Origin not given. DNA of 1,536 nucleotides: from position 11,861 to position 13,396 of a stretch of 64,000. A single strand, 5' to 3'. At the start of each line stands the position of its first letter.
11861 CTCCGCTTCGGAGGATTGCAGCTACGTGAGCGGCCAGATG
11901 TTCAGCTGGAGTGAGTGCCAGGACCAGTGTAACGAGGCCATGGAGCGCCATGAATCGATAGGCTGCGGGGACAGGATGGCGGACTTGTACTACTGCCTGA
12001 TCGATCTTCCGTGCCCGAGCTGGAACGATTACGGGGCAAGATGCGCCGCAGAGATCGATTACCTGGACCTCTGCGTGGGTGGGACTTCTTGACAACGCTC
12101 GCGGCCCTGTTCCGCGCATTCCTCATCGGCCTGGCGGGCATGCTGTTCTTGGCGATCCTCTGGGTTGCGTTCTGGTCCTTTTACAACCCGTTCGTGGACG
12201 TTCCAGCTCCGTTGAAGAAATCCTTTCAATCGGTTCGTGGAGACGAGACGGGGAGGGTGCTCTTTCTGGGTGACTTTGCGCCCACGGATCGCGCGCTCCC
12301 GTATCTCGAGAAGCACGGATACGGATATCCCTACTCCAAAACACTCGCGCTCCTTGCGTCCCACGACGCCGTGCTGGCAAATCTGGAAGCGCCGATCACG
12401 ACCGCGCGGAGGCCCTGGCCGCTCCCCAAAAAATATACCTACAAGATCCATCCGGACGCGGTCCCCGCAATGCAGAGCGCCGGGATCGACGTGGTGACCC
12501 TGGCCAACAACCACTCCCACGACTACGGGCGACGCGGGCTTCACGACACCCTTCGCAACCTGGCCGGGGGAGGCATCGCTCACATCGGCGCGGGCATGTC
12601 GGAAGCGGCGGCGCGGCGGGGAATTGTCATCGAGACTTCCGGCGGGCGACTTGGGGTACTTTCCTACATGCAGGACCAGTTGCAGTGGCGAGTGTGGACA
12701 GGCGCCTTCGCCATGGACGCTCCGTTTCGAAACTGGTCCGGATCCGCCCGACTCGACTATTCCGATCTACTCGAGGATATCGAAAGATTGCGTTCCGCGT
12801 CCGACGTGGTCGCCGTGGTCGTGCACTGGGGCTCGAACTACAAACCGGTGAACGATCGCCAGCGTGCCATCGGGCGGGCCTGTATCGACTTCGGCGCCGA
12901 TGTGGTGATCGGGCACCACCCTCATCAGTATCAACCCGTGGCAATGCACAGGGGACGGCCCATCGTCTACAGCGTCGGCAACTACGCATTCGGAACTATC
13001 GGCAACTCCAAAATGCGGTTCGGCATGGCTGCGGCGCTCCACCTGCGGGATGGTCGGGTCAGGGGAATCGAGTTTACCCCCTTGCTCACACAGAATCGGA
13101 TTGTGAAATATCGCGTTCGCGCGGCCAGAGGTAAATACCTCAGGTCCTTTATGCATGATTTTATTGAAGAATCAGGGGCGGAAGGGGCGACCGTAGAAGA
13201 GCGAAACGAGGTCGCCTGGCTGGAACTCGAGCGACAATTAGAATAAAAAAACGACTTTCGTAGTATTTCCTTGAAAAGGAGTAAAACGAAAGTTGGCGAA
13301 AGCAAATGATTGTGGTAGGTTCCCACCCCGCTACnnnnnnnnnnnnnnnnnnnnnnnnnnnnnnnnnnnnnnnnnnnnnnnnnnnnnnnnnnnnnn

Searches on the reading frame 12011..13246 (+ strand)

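Call 58: search_protein_families(library=pfam, proteins=[window:12011-13246:+], max_evalue=0.00001)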
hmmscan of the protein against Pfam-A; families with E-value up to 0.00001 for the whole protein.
window:12011-13246:+ (411 aa): 1 family
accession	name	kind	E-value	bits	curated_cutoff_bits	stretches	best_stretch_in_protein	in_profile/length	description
PF09587.15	PGA_cap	-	1e-67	228.7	27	1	83-328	2-254/255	Bacterial capsule synthesis protein PGA_cap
